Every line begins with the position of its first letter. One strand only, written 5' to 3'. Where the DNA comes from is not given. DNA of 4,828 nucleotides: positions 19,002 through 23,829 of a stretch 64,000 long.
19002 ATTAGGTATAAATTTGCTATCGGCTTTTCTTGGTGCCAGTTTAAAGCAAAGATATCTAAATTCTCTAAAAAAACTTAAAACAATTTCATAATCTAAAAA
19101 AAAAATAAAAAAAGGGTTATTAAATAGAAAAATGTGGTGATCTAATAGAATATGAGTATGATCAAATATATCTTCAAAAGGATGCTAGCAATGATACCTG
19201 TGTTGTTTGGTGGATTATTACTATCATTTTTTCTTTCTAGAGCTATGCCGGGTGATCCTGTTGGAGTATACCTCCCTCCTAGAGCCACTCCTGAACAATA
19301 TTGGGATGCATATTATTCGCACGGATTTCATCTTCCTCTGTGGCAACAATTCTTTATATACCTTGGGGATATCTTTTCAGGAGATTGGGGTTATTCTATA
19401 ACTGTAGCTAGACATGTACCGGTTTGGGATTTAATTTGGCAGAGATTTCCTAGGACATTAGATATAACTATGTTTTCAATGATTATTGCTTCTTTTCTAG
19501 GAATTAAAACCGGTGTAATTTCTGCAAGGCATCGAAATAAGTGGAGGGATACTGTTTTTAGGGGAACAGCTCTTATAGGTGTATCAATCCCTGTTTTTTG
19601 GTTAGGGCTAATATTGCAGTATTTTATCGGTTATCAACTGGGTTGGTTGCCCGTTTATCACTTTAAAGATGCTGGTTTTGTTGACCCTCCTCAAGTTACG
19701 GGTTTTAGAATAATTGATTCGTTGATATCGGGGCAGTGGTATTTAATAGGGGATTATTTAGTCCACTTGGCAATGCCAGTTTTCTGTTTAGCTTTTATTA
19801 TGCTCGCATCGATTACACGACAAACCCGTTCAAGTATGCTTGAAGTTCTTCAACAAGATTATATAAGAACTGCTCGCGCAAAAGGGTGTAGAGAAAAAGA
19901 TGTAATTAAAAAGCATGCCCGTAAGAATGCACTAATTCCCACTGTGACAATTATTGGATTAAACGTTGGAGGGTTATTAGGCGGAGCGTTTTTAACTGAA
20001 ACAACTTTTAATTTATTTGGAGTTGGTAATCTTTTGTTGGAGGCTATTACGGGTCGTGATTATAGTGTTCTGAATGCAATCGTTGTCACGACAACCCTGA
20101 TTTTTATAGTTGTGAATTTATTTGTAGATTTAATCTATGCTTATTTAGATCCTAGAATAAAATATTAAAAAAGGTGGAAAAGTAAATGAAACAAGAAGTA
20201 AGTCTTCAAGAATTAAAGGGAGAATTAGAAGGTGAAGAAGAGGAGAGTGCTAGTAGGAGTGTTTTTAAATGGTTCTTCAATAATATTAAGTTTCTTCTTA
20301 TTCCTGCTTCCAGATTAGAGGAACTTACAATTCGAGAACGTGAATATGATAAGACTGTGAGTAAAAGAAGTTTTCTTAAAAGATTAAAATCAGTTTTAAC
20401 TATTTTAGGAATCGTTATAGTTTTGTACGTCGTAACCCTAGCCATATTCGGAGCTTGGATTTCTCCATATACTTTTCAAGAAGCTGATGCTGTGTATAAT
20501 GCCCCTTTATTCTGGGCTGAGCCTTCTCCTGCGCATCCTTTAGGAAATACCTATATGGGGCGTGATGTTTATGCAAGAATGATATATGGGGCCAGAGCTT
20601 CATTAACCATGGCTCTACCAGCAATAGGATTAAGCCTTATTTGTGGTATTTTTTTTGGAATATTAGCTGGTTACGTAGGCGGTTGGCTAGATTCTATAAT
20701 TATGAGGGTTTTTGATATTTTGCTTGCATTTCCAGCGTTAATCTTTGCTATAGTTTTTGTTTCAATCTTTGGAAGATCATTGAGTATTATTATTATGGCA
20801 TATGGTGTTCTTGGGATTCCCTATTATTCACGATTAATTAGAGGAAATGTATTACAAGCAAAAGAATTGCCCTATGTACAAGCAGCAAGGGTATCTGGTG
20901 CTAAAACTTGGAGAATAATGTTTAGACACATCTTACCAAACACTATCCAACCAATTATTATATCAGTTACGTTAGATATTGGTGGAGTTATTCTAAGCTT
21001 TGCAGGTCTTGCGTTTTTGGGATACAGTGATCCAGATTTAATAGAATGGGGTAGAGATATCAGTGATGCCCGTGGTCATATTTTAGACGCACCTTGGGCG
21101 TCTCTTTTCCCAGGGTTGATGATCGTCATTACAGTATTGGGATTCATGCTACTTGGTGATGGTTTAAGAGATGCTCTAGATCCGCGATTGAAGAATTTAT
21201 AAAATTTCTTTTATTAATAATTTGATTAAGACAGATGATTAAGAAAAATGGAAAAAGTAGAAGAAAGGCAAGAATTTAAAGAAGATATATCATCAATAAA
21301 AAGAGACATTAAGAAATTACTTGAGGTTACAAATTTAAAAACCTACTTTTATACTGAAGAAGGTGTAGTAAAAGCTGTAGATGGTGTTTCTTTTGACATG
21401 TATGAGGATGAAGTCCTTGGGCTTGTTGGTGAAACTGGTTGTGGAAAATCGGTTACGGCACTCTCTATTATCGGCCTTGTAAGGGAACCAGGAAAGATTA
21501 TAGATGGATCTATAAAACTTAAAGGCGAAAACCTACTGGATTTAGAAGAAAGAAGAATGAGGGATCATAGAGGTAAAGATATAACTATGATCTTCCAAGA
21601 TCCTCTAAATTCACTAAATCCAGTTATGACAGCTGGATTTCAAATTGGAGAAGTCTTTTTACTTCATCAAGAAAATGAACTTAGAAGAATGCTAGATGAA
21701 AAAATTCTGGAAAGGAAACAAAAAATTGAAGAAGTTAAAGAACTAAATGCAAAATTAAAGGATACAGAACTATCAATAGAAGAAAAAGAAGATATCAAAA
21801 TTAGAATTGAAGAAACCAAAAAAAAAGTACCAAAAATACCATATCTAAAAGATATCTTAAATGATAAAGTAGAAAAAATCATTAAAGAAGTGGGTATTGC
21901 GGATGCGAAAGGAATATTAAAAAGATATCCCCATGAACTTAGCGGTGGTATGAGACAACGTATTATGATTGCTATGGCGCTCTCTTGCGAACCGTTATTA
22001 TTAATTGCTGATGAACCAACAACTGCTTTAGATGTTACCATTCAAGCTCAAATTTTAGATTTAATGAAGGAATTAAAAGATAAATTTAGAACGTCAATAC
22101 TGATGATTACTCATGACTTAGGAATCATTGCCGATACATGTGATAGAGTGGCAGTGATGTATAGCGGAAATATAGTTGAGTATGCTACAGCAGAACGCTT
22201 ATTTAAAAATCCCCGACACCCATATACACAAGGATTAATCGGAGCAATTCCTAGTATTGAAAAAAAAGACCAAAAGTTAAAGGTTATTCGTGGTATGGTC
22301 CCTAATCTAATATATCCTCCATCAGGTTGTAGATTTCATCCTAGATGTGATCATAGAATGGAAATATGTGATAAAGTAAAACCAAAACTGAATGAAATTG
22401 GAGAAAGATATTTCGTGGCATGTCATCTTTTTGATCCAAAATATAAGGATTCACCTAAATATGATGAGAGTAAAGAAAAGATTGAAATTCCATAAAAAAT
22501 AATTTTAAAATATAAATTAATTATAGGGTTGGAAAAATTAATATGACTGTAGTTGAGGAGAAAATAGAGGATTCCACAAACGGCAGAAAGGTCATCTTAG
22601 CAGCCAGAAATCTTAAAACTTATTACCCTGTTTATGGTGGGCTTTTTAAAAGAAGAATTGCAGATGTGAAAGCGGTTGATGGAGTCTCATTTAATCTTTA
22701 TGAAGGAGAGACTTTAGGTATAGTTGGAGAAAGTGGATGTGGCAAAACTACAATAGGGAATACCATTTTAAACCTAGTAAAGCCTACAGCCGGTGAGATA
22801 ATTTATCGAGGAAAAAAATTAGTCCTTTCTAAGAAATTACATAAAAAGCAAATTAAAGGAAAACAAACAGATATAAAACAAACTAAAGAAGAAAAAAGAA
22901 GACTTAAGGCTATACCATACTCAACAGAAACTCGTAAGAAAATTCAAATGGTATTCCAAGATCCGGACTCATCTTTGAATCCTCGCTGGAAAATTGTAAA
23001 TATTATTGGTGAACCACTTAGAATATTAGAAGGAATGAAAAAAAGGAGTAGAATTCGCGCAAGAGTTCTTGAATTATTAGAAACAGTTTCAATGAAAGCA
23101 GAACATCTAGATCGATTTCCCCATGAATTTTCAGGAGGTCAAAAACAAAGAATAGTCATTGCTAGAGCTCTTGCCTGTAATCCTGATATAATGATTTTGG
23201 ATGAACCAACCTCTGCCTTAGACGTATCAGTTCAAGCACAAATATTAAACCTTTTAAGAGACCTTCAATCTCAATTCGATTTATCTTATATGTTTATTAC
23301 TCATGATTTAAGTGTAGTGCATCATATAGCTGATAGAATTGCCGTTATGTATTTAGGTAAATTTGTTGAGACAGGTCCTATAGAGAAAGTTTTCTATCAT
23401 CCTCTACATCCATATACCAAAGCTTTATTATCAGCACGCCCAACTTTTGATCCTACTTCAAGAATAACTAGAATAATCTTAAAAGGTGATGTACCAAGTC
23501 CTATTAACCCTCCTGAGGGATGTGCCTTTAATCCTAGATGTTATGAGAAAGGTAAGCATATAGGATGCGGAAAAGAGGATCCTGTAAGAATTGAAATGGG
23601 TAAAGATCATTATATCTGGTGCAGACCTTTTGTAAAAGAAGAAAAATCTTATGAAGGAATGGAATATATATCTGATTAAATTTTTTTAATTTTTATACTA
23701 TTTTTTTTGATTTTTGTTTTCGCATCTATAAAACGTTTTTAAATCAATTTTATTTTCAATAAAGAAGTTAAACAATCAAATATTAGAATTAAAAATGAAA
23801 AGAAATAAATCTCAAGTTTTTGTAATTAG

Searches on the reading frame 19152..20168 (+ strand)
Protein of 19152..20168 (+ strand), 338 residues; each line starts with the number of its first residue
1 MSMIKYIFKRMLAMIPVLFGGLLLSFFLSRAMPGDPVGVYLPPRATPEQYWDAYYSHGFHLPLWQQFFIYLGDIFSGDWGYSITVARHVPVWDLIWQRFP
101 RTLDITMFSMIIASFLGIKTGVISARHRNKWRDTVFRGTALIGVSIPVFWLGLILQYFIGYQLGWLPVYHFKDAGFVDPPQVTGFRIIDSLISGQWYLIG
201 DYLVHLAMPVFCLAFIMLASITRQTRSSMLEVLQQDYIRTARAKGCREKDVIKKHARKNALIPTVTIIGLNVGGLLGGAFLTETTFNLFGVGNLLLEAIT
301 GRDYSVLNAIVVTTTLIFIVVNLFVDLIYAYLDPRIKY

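Call 43: search_protein_families(library=pfam, proteins=[window:19152-20168:+], max_evalue=0.001)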
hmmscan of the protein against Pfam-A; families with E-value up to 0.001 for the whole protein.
window:19152-20168:+ (338 aa): 2 families
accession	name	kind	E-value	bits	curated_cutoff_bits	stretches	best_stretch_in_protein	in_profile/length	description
PF00528.27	BPD_transp_1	-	2.1e-42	145.4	26.4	1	118-337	2-183/184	Binding-protein-dependent transport system inner membrane component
PF19300.4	BPD_transp_1_N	-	2e-07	31.6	23.8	1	3-105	1-113/114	Binding-prot-dependent transport system membrane comp, N-term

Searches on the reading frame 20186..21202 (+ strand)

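Call 43: search_protein_families(library=pfam, proteins=[window:20186-21202:+], max_evalue=0.001)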
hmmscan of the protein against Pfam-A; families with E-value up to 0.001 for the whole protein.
window:20186-21202:+ (338 aa): 2 families
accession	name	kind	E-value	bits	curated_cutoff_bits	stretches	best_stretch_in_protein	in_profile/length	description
PF00528.27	BPD_transp_1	-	8.1e-34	117.4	26.4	1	154-336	1-183/184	Binding-protein-dependent transport system inner membrane component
PF12911.12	OppC_N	-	0.00044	20.5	23.9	1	69-102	13-46/53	N-terminal TM domain of oligopeptide transport permease C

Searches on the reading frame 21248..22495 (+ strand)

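Call 43: search_protein_families(library=pfam, proteins=[window:21248-22495:+], max_evalue=0.001)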
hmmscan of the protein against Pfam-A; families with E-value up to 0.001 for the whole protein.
window:21248-22495:+ (415 aa): 3 families
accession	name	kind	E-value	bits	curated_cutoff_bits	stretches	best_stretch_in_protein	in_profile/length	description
PF00005.33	ABC_tran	-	6.1e-28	98.6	25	1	45-259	2-137/137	ABC transporter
PF08352.17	oligo_HPY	-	2.5e-23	82.7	27.1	1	310-374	1-65/65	Oligopeptide/dipeptide transporter, C-terminal region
PF13304.12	AAA_21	-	9.7e-07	29.6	27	1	156-294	185-303/304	AAA domain, putative AbiEii toxin, Type IV TA system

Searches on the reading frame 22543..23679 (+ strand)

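Call 43: search_protein_families(library=pfam, proteins=[window:22543-23679:+], max_evalue=0.001)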
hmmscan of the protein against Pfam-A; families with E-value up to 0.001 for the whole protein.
window:22543-23679:+ (378 aa): 4 families
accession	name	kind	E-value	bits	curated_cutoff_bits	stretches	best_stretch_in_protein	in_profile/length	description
PF00005.33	ABC_tran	-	5.6e-33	114.9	25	1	46-224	2-137/137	ABC transporter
PF08352.17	oligo_HPY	-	5.9e-18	65.5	27.1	1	275-338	1-63/65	Oligopeptide/dipeptide transporter, C-terminal region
PF13304.12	AAA_21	-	6.2e-05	23.6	27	0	194-256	236-300/304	AAA domain, putative AbiEii toxin, Type IV TA system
PF02463.25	SMC_N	-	0.00014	21.8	40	0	59-262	28-205/220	RecF/RecN/SMC N terminal domain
